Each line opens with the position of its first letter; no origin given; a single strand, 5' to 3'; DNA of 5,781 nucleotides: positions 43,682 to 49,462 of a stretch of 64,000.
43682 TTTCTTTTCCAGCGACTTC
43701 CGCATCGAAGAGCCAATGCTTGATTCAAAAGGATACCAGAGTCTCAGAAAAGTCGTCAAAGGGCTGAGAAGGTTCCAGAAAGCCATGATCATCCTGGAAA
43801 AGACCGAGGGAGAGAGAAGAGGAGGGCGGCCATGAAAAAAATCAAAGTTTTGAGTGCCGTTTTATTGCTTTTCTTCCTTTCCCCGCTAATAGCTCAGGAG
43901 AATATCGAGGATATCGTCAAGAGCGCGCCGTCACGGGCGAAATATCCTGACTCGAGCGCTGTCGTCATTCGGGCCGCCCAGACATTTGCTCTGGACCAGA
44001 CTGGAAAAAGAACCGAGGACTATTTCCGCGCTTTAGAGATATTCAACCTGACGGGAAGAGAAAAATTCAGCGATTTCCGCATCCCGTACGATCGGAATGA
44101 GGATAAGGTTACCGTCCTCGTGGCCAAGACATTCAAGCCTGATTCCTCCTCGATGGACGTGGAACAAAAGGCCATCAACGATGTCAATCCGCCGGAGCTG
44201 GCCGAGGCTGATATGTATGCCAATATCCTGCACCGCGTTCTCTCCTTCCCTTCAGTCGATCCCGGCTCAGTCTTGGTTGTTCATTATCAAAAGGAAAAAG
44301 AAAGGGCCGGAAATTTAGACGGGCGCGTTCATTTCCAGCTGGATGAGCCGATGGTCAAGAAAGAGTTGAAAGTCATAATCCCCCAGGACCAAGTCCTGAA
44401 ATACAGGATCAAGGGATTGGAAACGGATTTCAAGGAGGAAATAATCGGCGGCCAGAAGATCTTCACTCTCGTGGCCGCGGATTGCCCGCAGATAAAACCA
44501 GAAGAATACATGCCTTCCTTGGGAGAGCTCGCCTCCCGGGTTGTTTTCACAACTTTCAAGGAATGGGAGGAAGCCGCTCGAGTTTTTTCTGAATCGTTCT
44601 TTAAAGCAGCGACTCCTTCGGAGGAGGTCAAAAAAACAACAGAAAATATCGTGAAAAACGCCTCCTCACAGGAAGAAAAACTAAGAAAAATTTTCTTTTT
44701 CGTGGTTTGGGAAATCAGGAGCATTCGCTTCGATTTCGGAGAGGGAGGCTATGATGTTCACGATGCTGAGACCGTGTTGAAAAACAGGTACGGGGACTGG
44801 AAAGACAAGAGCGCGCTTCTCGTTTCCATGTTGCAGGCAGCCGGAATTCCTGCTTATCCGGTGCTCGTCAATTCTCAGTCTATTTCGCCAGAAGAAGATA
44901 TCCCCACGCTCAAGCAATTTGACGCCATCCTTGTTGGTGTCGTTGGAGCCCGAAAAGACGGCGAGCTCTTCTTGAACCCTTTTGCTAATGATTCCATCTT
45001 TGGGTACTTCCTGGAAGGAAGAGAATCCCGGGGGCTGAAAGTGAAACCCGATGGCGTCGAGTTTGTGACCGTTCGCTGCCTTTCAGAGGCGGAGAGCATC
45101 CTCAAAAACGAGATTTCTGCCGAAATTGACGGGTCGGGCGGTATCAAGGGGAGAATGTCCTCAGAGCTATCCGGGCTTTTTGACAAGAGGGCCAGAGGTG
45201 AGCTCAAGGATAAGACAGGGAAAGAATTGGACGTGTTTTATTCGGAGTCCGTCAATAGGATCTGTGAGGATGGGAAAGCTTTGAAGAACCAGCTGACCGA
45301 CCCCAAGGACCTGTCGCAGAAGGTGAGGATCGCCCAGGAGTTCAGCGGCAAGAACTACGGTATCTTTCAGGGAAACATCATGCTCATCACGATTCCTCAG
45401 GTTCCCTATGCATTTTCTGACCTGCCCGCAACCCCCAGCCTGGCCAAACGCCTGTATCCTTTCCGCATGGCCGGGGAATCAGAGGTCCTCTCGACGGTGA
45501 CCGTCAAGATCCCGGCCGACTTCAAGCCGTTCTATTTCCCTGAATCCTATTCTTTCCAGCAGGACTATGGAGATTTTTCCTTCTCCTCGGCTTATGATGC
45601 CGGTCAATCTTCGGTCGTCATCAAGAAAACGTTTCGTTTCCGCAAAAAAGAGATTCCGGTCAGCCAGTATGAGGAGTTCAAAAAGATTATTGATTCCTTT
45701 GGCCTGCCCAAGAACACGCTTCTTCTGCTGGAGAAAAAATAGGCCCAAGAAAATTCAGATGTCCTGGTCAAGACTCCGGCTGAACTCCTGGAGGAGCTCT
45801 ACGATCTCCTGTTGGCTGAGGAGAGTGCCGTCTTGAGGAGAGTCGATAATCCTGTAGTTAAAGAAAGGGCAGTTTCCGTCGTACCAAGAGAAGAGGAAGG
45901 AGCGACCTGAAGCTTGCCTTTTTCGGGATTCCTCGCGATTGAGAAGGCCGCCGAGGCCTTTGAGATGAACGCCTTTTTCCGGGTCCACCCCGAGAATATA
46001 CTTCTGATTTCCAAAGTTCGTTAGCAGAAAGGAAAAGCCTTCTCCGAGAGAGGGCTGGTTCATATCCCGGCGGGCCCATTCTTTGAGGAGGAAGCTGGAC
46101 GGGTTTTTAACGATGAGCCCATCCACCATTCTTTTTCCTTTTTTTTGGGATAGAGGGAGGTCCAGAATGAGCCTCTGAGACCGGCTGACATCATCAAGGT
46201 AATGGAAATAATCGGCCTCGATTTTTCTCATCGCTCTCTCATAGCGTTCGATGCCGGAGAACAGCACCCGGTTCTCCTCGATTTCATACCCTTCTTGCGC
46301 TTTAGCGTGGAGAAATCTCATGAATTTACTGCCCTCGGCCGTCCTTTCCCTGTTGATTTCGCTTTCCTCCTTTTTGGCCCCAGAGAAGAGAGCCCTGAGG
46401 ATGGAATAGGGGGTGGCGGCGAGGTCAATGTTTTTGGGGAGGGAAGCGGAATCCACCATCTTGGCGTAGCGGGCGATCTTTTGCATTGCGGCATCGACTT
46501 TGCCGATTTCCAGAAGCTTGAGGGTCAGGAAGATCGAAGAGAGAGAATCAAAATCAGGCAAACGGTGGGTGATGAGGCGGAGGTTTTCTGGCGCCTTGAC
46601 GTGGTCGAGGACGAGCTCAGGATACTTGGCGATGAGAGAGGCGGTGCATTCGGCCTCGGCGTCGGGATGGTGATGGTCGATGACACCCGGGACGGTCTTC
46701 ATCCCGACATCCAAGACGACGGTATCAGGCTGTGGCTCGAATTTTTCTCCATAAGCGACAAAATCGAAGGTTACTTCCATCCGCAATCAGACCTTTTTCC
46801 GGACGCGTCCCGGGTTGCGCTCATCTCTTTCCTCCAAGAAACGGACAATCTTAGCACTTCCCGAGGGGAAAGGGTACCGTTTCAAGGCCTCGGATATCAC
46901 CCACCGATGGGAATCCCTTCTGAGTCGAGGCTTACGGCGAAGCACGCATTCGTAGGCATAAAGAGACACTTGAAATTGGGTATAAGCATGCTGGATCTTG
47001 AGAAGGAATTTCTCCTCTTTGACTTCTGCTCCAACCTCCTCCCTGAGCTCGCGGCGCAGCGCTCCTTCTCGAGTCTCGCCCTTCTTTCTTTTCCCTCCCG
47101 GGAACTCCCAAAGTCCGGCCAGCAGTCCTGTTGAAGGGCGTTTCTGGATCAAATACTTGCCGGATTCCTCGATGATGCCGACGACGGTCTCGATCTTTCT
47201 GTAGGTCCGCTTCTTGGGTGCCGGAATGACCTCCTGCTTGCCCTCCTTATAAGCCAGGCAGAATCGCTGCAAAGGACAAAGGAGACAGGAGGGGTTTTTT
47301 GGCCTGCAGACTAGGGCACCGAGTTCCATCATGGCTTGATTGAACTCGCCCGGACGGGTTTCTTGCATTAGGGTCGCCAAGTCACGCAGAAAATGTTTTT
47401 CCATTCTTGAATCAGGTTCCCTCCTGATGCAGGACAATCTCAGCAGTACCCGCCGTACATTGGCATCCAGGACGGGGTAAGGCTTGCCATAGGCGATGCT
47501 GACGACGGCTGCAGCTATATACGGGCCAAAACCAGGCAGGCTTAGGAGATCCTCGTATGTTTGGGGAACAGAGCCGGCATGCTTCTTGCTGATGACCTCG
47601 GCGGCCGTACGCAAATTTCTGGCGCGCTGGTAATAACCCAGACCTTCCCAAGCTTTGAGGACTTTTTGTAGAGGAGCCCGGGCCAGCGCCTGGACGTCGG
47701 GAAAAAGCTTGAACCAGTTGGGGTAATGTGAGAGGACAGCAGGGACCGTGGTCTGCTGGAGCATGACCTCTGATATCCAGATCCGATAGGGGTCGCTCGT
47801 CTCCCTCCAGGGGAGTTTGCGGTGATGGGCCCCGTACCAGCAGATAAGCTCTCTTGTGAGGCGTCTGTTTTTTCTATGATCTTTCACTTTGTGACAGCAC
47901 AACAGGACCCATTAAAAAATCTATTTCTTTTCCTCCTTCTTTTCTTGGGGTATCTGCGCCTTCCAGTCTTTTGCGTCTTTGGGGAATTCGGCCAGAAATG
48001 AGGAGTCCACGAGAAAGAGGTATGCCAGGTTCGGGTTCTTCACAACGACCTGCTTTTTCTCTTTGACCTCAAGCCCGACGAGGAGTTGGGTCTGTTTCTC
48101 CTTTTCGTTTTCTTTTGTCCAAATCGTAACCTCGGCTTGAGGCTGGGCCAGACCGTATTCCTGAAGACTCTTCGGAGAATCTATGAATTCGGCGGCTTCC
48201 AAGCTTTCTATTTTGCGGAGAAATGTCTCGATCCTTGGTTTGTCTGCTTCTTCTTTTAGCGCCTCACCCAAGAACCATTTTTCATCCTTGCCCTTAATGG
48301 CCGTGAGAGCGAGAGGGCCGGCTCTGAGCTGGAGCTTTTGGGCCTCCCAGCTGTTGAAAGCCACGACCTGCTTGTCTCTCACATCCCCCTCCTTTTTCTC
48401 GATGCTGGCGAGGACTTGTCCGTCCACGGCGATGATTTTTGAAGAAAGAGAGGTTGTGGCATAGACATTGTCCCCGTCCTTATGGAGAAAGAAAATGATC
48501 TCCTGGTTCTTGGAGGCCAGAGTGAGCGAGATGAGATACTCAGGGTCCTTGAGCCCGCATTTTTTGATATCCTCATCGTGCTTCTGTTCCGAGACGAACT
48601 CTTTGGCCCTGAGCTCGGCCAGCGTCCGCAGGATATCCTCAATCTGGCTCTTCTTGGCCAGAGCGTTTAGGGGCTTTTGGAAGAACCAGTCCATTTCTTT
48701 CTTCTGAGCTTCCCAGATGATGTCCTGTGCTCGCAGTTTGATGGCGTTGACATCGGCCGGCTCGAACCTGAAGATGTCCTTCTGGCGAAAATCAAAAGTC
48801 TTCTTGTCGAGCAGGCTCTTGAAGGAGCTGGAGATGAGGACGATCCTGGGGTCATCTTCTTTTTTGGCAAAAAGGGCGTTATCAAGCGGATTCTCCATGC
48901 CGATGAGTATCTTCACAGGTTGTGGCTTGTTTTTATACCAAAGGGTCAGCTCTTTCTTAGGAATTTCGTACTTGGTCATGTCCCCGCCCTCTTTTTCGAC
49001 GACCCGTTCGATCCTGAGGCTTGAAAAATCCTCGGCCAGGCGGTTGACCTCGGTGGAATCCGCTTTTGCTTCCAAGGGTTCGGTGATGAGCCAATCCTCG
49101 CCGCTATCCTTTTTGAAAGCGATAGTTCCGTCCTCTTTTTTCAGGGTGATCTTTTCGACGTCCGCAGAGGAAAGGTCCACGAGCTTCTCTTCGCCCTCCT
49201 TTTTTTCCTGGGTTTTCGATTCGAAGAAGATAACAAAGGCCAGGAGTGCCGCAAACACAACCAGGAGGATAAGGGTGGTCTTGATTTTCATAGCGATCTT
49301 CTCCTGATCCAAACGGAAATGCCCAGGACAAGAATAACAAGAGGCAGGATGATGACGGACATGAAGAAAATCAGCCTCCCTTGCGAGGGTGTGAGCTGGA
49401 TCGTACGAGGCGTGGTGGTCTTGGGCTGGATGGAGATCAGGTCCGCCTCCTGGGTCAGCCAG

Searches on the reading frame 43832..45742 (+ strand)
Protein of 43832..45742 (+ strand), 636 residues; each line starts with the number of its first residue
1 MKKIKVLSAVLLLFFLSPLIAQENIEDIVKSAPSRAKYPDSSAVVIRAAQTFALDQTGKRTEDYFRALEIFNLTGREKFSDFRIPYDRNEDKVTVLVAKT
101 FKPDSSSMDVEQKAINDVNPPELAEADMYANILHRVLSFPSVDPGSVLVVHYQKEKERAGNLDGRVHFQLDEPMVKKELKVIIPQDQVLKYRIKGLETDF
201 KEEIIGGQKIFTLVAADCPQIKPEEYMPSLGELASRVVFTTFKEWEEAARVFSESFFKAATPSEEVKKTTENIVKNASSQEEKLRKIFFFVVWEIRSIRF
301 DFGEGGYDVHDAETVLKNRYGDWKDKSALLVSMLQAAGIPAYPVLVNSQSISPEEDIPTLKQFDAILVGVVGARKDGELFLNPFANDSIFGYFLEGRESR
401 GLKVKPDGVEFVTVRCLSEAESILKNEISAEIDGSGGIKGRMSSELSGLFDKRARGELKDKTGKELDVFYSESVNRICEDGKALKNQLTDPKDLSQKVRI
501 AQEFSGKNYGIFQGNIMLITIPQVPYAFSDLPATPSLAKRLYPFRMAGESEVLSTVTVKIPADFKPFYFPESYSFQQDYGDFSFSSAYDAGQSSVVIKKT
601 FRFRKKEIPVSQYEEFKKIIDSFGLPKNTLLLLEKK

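Call 36: search_protein_families(library=pfam, proteins=[window:43832-45742:+], max_evalue=0.00001)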
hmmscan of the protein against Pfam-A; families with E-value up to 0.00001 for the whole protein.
window:43832-45742:+ (636 aa): 2 families
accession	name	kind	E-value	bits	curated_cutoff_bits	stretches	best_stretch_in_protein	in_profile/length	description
PF12969.12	DUF3857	-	2.3e-20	73.8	24.6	1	58-219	3-167/170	Domain of Unknown Function with PDB structure (DUF3857)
PF01841.26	Transglut_core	-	1.4e-06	28.9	23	1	268-344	2-75/108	Transglutaminase-like superfamily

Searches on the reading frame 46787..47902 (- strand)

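Call 36: search_protein_families(library=pfam, proteins=[window:46787-47902:-], max_evalue=0.00001)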
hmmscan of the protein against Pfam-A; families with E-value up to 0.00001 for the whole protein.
window:46787-47902:- (371 aa): 3 families
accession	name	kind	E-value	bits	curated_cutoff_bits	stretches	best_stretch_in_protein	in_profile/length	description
PF14815.12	NUDIX_4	-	2.6e-26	92.1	35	1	240-353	2-111/113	NUDIX domain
PF00730.31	HhH-GPD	-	1.9e-20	73.7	26.2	1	43-171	1-102/108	HhH-GPD superfamily base excision DNA repair protein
PF00293.34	NUDIX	-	5.5e-14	52.8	21.1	1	240-354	8-132/134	NUDIX domain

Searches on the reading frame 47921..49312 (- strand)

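Call 36: search_protein_families(library=pfam, proteins=[window:47921-49312:-], max_evalue=0.00001)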
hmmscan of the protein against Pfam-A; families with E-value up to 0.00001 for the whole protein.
window:47921-49312:- (463 aa): 1 family
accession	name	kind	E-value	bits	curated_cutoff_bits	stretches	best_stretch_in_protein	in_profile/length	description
PF14238.11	DUF4340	-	7.4e-57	192.9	25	3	74-257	1-183/183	Domain of unknown function (DUF4340)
